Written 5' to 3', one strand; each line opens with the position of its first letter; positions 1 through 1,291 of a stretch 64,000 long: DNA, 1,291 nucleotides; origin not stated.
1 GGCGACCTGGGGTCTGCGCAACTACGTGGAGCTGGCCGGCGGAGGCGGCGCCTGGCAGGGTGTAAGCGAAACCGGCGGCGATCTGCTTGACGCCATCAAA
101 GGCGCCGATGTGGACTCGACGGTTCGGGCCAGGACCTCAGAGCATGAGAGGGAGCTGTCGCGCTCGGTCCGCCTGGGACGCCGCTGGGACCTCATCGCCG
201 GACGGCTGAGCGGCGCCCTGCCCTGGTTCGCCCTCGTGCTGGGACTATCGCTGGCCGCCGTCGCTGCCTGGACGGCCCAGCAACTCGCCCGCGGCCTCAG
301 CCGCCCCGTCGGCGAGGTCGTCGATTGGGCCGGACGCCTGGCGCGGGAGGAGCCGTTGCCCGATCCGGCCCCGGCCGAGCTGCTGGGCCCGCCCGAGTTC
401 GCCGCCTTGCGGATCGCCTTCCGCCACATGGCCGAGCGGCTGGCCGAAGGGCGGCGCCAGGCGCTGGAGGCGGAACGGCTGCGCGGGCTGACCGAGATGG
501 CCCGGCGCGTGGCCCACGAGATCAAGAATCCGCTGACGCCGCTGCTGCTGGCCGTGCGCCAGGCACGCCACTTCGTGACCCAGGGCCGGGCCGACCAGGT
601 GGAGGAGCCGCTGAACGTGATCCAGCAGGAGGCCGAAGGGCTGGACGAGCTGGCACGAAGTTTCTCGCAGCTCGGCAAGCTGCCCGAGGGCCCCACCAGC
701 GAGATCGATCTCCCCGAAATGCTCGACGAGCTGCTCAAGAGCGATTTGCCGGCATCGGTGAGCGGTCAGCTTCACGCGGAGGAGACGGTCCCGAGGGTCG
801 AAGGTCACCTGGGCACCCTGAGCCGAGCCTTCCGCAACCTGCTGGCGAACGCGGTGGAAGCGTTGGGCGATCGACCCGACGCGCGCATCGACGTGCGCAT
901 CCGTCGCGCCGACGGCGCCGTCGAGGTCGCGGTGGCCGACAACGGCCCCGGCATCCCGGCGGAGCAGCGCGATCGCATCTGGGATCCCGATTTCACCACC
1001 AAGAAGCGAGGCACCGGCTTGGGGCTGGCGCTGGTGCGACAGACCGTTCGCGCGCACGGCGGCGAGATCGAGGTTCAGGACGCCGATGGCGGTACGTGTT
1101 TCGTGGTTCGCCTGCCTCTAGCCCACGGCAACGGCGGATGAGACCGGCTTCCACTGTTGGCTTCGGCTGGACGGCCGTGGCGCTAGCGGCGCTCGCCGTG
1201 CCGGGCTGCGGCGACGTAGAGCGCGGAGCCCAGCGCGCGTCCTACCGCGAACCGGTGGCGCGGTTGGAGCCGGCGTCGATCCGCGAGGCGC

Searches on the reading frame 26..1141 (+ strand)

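Call 21: search_protein_families(library=pfam, proteins=[window:26-1141:+], max_evalue=0.00001)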
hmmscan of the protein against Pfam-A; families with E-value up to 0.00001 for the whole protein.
window:26-1141:+ (371 aa): 5 families
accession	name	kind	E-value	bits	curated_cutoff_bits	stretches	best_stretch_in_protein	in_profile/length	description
PF02518.31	HATPase_c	-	1e-25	90.8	26.4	1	264-366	5-110/111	Histidine kinase-, DNA gyrase B-, and HSP90-like ATPase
PF13581.12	HATPase_c_2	-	1e-07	32.4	27.4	1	272-361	39-125/127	Histidine kinase-like ATPase domain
PF00512.31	HisKA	-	1.4e-06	28.7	26.9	1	156-221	3-65/66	His Kinase A (phospho-acceptor) domain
PF14501.12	HATPase_c_5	-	4.6e-06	26.9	22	1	265-356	6-94/102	GHKL domain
PF00672.30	HAMP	-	9.2e-06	26.3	25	0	87-140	2-52/53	HAMP domain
